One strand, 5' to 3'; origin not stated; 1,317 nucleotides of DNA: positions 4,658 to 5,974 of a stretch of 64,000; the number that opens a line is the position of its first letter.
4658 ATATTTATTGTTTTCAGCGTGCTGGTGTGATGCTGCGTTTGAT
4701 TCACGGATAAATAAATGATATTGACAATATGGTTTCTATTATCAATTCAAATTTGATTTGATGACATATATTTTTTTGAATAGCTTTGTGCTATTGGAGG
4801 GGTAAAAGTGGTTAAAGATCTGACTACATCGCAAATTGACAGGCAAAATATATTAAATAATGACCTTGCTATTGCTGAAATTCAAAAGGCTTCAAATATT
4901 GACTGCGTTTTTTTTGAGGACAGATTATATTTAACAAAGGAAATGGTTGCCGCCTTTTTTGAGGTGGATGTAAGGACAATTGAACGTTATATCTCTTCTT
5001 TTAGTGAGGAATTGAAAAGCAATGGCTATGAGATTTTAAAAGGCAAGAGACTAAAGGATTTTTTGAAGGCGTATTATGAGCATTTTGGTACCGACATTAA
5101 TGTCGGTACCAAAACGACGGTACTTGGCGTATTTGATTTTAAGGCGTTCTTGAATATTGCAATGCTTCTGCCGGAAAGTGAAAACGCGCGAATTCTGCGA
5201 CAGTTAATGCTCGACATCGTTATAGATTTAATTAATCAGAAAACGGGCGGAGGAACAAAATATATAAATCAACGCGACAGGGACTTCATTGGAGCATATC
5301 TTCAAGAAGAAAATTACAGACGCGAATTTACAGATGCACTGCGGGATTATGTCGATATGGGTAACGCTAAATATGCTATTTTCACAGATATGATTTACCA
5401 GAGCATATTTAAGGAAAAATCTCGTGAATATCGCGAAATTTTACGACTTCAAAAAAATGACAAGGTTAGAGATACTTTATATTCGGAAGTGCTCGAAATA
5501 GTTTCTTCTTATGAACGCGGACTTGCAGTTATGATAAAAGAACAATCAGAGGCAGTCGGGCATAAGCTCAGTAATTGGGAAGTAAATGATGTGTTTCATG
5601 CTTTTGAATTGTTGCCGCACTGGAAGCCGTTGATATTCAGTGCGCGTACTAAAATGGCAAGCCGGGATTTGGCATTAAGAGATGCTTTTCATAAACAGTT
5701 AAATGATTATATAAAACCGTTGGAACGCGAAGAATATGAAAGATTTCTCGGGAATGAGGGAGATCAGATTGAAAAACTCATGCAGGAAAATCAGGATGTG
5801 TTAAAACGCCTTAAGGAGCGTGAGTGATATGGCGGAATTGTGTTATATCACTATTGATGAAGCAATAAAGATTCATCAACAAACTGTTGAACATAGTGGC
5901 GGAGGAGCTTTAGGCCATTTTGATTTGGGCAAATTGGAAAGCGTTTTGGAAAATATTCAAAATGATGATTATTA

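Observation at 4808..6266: Translationally coupled RhuM-like protein and Doc/Fic toxin form an atypical toxin-antitoxin-like module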

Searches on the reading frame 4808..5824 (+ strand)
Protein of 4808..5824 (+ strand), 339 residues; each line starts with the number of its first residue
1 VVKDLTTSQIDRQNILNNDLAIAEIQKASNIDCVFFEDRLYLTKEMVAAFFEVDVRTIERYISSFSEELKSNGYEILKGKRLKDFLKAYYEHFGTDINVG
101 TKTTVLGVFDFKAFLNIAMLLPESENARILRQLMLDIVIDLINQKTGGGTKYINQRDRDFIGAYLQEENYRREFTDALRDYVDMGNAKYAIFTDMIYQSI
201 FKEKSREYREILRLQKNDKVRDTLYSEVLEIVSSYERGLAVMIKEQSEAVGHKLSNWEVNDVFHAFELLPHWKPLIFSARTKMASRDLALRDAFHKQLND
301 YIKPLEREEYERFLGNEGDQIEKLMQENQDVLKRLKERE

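Call 3: search_protein_families(library=pfam, proteins=[window:4808-5824:+], max_evalue=1)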
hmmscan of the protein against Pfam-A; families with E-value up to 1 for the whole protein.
window:4808-5824:+ (339 aa): 3 families
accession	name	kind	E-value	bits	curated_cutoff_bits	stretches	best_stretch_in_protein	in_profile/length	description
PF13613.12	HTH_Tnp_4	-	0.0044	17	27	1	39-70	17-48/53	Helix-turn-helix of DDE superfamily endonuclease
PF12224.13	Amidoligase_2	-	0.065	13.5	22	0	40-95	135-191/245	Putative amidoligase enzyme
PF14197.11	Cep57_CLD_2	-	0.087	13.4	27.1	1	282-338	13-64/67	Centrosome localisation domain of PPC89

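Call 4: search_protein_families(library=ncbifam, proteins=[window:4808-5824:+], max_evalue=1)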
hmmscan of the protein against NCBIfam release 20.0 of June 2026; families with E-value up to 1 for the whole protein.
window:4808-5824:+ (339 aa): 3 families
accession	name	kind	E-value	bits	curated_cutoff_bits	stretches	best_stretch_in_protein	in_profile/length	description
NF033787.1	HTH_BldC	subfamily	0.03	14.2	77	1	42-61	3-22/49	BldC family transcriptional regulator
TIGR02461.1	osmo_MPG_phos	equivalog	0.04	14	244.35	1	175-226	110-164/227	mannosyl-3-phosphoglycerate phosphatase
TIGR02220.1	phg_TIGR02220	hypoth_equivalog_domain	0.092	13.1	66.65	1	138-176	4-42/77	phage conserved hypothetical protein, C-terminal domain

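Call 5: search_protein_families(library=padloc, proteins=[window:4808-5824:+], max_evalue=1)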
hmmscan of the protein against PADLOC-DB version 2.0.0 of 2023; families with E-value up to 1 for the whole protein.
window:4808-5824:+ (339 aa): 11 families
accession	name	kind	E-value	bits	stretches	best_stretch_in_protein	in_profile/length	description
PDLC04717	PDC-M59A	-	2e-112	374.2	1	2-338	1-335/338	-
PDLC04920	PDC-S13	-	8.7e-06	23.2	1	156-227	137-207/286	-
PDLC04858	PDC-S05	-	0.00046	17.9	1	27-70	15-60/138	-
PDLC04876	PDC-S05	-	0.00072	17.4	1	26-65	17-56/174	-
PDLC04870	PDC-S05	-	0.0011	16.4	1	26-69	18-63/214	-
PDLC04963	PDC-S23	-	0.0026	15.2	1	28-72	11-56/312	-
PDLC04854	PDC-S05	-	0.0035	15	1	26-65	13-52/212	-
PDLC04861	PDC-S05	-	0.0053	14.7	1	26-65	14-53/83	-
PDLC04860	PDC-S05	-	0.006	14.4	1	25-64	25-64/141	-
PDLC01457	WYL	-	0.016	12.8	1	34-66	12-43/229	"CAS-I,CAS-II,CAS-III,CAS-IV,CAS-V,CAS-VI; associated_signaling"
PDLC04867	PDC-S05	-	0.025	12.9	1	28-65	17-55/93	-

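Call 6: search_protein_families(library=phrogs, proteins=[window:4808-5824:+], max_evalue=0.1)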
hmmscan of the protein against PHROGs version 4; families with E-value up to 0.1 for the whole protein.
window:4808-5824:+ (339 aa): 5 families
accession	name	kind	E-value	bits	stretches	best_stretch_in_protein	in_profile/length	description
phrog_2657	-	transcription regulation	1.1e-08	35.7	1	168-248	126-211/243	transcriptional regulator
phrog_871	-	unknown function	0.031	15.6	1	126-207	48-128/140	-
phrog_6940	-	unknown function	0.031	15.5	0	68-118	5-56/67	-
phrog_15534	-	DNA, RNA and nucleotide metabolism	0.049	15.2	0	16-63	22-65/93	HTH DNA binding protein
phrog_33682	-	unknown function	0.052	14.5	0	208-300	8-93/127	-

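Call 7: search_solved_structures(query=window:4808-5824:+, max_evalue=10)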
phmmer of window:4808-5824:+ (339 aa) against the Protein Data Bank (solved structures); distinct sequences matched with E-value up to 10: 0.

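Call 9: find_homologous_proteins(query=window:4808-5824:+)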
Query window:4808-5824:+ (339 aa): 7424 proteins with E <= 0.001 among 8000 candidates; the best 120 are listed.
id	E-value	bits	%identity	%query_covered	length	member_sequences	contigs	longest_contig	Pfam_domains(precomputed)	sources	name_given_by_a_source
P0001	4.6e-218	741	100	100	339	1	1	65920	-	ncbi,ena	-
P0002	3.5e-217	738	100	100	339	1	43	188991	-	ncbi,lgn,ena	-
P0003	8.6e-217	737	99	100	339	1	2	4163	-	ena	-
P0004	8.6e-217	737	99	100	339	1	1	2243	-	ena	-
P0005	8.9e-217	736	99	100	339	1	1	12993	-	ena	-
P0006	1.2e-216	736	99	100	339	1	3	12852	-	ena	-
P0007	4.8e-216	734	99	100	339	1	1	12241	-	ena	-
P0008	7.8e-216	733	99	100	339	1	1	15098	-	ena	-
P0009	1.3e-215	733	99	100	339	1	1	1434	-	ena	-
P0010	1.1e-212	723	98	100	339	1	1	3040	-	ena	-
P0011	1.0e-194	664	87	100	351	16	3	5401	-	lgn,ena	-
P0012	3.8e-193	659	87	100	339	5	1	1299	-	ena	-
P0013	7.3e-191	651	86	100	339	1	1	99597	-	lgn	-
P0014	2.7e-190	649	85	100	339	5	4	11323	-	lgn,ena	-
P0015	4.3e-190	649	86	100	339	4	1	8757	-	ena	-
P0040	7.6e-169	579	77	100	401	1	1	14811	-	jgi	-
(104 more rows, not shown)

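Call 10: find_related_loci(query=window:4808-5824:+, collection=genome_contigs, flank=8000)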
Query window:4808-5824:+ (339 aa) in genome_contigs; peptide patterns used: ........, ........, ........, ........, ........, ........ (x = any residue, [..] = any of these).
599 stretches matched a pattern (row limit reached: there are more); 566 encode a relative of the query (tblastn E <= 1e-3); the best 80 are kept; 80 distinct loci.
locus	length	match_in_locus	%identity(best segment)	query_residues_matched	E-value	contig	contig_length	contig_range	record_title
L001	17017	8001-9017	85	1-339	0e+0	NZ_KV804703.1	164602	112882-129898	Peptoniphilus sp. HMSC062D09 Scaffold111, whole genome shotgun sequence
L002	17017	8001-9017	84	1-339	0e+0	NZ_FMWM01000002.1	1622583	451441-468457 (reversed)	Peptoniphilus raoultii strain KHD4, whole genome shotgun sequence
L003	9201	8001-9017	84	1-339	0e+0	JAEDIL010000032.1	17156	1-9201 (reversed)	MAG: Clostridiaceae bacterium isolate MAG161 NODE_2817_length_17156_cov_7.847319, whole genome shotgun sequence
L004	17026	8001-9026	80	1-339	0e+0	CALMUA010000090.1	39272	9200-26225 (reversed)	MAG TPA_asm: uncultured Ruminococcus sp. isolate ERR1414211_bin.38_CONCOCT_v1.1_MAG genome assembly, contig: ERZ1749899.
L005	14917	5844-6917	71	1-339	1e-172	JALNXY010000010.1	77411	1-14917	MAG: Verrucomicrobia bacterium isolate SO_2017_CLC bin 54 scaffold_202_c1_PH3_2017, whole genome shotgun sequence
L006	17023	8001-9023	76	1-338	9e-172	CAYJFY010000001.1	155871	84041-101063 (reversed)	MAG TPA_asm: uncultured Lachnospiraceae bacterium isolate ERP123703_co3_185 genome assembly, contig: NODE_41_length_1558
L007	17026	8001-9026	73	1-339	1e-166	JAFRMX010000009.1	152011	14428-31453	MAG: Oscillospiraceae bacterium isolate RGIG2615 Goat_Omasum-1__c254486, whole genome shotgun sequence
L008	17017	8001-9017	72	1-339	1e-165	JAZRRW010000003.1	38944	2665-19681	MAG: Lachnospiraceae bacterium isolate T1900045350_YK20190040.MAGScoT_cleanbin_000027 SGB_6747_k141_451613, whole genome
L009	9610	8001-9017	72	1-339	2e-165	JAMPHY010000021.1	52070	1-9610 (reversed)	MAG: Clostridiales bacterium isolate NALB_7961_5 Scaffold_#21__SCF_021___52070_bp, whole genome shotgun sequence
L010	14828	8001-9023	71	1-339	5e-163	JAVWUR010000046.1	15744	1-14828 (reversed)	MAG: Oscillospiraceae bacterium isolate CGS3Y4-bin26 NODE_46_length_15744_cov_4.285568, whole genome shotgun sequence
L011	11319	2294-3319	71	1-339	4e-162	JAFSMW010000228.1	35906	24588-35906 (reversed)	MAG: Thermoguttaceae bacterium isolate RGIG3287 Goat_Reticulum-4__c561792, whole genome shotgun sequence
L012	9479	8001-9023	70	1-338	6e-162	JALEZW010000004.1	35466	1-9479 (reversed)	MAG: Agathobacter sp. isolate SUG487 k141_286047, whole genome shotgun sequence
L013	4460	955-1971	69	1-339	2e-165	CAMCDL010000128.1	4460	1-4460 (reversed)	MAG: uncultured Selenomonadaceae bacterium isolate ERR1855546_bin.16_metaWRAP_v1.3_MAG genome assembly, contig: ERZ95147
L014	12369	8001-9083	68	1-339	5e-161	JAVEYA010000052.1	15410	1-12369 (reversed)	MAG: Clostridia bacterium isolate BF4_187 NODE_11883_length_15410_cov_4.704966_Biofilm4, whole genome shotgun sequence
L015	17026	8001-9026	69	1-339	7e-161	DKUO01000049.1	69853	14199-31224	MAG TPA_asm: Lachnospiraceae bacterium UBA7202 UBA7202_contig_2727, whole genome shotgun sequence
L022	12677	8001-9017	67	3-338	4e-155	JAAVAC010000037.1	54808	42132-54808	MAG: Lachnospiraceae bacterium isolate Mgla_MAG_17-bin_6-ref_0 c_000000019659, whole genome shotgun sequence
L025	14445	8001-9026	66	1-339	8e-154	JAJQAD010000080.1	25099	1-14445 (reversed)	MAG: Clostridiales bacterium isolate BH.7_4 NODE_142_length_25099_cov_8.313009, whole genome shotgun sequence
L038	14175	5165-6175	64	1-338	1e-146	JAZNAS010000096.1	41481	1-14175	MAG: Treponema sp. isolate T1900044745_TS20190211.MAGScoT_cleanbin_000016 SGB_2113_k141_593109, whole genome shotgun seq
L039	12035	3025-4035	64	1-338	7e-146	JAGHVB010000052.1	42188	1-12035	MAG: Candidatus Treponema merdequi isolate E5_50 c_000000944567, whole genome shotgun sequence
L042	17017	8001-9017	69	1-339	2e-159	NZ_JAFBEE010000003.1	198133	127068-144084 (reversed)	Alkaliphilus hydrothermalis strain DSM 25890 Ga0454045_03, whole genome shotgun sequence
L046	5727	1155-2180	64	1-339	1e-144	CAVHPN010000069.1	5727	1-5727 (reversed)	Prevotella sp. CAG:279 isolate H07682-L1_cleanbin_000055 genome assembly, contig: Spades_H07682-L1_contig_10197, whole g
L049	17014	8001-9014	63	1-339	8e-143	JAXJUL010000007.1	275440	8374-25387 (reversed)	MAG: Schaedlerella sp. isolate DOME_MAG_503 503_C0108_k141_114180, whole genome shotgun sequence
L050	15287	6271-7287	65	1-339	1e-142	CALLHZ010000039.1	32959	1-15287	MAG TPA_asm: uncultured Clostridia bacterium isolate SRR3330210_bin.74_CONCOCT_v1.1_MAG genome assembly, contig: ERZ7240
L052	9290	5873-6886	63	1-339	1e-142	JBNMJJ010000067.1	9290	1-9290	MAG: Lachnospiraceae bacterium isolate CM_BacSFD2059.73 k141_145737_length_9290_cov_8.0000, whole genome shotgun sequenc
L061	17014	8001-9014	63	1-339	2e-140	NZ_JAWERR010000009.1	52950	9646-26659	MAG: Finegoldia magna isolate N5_225_021G1_dasN5_225_021G1_concoct_14 N5_225_021G1_scaffold_113, whole genome shotgun se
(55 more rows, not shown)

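Call 16: search_protein_families(library=pfam, proteins=[L050:7741-10893:+, L014:6824-8008:+, L061:4863-6680:+, L042:3422-4393:+, L049:9728-11173:+, L046:2893-3894:+, L039:2617-2901:+, L052:4369-5781:+, L025:11626-13167:+, L007:2614-4494:+], max_evalue=0.00001)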
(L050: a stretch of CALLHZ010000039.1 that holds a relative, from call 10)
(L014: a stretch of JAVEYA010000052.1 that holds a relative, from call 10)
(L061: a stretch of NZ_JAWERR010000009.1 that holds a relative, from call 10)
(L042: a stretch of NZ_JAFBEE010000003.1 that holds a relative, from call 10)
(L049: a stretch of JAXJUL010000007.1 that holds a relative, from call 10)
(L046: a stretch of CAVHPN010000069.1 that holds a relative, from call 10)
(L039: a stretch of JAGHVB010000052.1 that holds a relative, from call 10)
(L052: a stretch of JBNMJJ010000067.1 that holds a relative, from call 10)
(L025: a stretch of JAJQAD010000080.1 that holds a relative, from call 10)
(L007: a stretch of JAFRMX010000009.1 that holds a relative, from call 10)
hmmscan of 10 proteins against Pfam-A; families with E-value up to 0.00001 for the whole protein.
L050:7741-10893:+ (1051 aa): 5 families
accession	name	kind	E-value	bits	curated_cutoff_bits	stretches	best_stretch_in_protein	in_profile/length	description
PF18766.7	SWI2_SNF2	-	2.8e-65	220.5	26.7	1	271-490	1-214/221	SWI2/SNF2 ATPase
PF04313.20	HSDR_N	-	2e-33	116.3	25.1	1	5-213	2-195/198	Type I restriction enzyme R protein N terminus (HSDR_N)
PF11867.13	T1RH-like_C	-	1.3e-24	87.7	26.8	1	716-1021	6-303/329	Type I restriction enzyme HindI endonuclease subunit-like, C-terminal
PF04851.21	ResIII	-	2e-18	67.3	22.5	1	268-431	4-162/164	Type III restriction enzyme, res subunit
PF22679.2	T1R_D3-like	-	1.1e-17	65.3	27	1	537-691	4-156/158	Type I restriction enzyme subunit R domain 3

L014:6824-8008:+ (395 aa): 1 family
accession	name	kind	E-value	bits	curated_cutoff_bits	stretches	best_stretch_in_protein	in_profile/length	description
PF01420.25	Methylase_S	-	6.1e-27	95.3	22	2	11-189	3-166/168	Type I restriction modification DNA specificity domain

L061:4863-6680:+ (606 aa): 2 families
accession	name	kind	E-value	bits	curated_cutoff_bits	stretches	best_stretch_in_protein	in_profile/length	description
PF02384.22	N6_Mtase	-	1.4e-72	245.1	20.4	1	163-437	3-270/311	N-6 DNA Methylase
PF12161.14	HsdM_N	-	5.2e-13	50.2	24.5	1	7-147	1-129/135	HsdM N-terminal domain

L042:3422-4393:+ (324 aa): 2 families
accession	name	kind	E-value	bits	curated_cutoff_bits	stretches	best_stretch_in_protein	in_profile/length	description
PF00005.33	ABC_tran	-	6.9e-34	117.8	25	1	25-168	2-136/137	ABC transporter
PF13304.12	AAA_21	-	1.4e-14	55.3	27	1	108-204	220-303/304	AAA domain, putative AbiEii toxin, Type IV TA system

L049:9728-11173:+ (482 aa): 3 families
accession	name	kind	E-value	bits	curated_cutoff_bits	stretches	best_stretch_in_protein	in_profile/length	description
PF00239.26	Resolvase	-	5.6e-25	88.6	23.3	1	16-162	2-143/145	Resolvase, N terminal domain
PF07508.19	Recombinase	-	1.6e-14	54.4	21.1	1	185-270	1-99/102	Recombinase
PF13408.12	Zn_ribbon_recom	-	1.6e-09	38.4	25.3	1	288-341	1-56/58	Recombinase zinc beta ribbon domain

L046:2893-3894:+ (334 aa): 1 family
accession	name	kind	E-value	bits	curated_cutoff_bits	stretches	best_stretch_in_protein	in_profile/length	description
PF00589.27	Phage_integrase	-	4.7e-11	43.2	27.1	1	256-312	114-170/172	Phage integrase family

L039:2617-2901:+ (95 aa): 1 family
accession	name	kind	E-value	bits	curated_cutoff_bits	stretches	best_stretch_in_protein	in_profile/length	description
PF13443.12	HTH_26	-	7e-17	61.9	22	1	33-92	1-61/63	Cro/C1-type HTH DNA-binding domain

L052:4369-5781:+ (471 aa): 9 families
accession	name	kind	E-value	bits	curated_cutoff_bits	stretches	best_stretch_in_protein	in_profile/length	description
PF05958.17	tRNA_U5-meth_tr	-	4.5e-22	79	23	1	285-457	178-357/357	tRNA (Uracil-5-)-methyltransferase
PF13847.12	Methyltransf_31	-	1.8e-13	50.8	27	1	309-386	3-80/145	Methyltransferase domain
PF01938.26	TRAM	-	4.7e-13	49.2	21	1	5-58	4-60/61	TRAM domain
PF13649.12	Methyltransf_25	-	3.5e-08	34.5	27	1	313-373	1-61/97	Methyltransferase domain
PF02475.24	TRM5-TYW2_MTfase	-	1.3e-07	32.2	28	1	308-361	35-91/164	TRM5/TYW2 methyltransferase domain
PF05175.20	MTS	-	1.5e-06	28.4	23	1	309-389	31-107/170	Methyltransferase small domain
PF03602.21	Cons_hypoth95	-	1.9e-06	28.1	24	1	309-424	41-163/182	Conserved hypothetical protein 95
PF08241.18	Methyltransf_11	-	3.5e-06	28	21.2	1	315-375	2-59/95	Methyltransferase domain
PF06325.19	PrmA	-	9.8e-06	25.7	22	0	299-381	152-232/296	Ribosomal protein L11 methyltransferase (PrmA)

L025:11626-13167:+ (514 aa): 4 families
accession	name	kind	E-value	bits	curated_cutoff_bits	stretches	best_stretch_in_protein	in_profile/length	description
PF00958.27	GMP_synt_C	-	2.8e-43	146.3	27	1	422-513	1-92/92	GMP synthase C terminal domain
PF00117.34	GATase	-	3.3e-42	144.8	22.8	1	8-187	2-188/190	Glutamine amidotransferase class-I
PF07722.19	Peptidase_C26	-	1e-09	38.9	20.5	1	68-171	98-219/219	Peptidase C26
PF02540.23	NAD_synthase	-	4.5e-08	33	21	0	204-242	7-45/242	NAD synthase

L007:2614-4494:+ (627 aa): 1 family
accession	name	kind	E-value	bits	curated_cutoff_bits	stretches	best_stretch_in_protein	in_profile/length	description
PF01555.25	N6_N4_Mtase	-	1.8e-30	107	26.7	1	120-454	1-217/221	DNA methylase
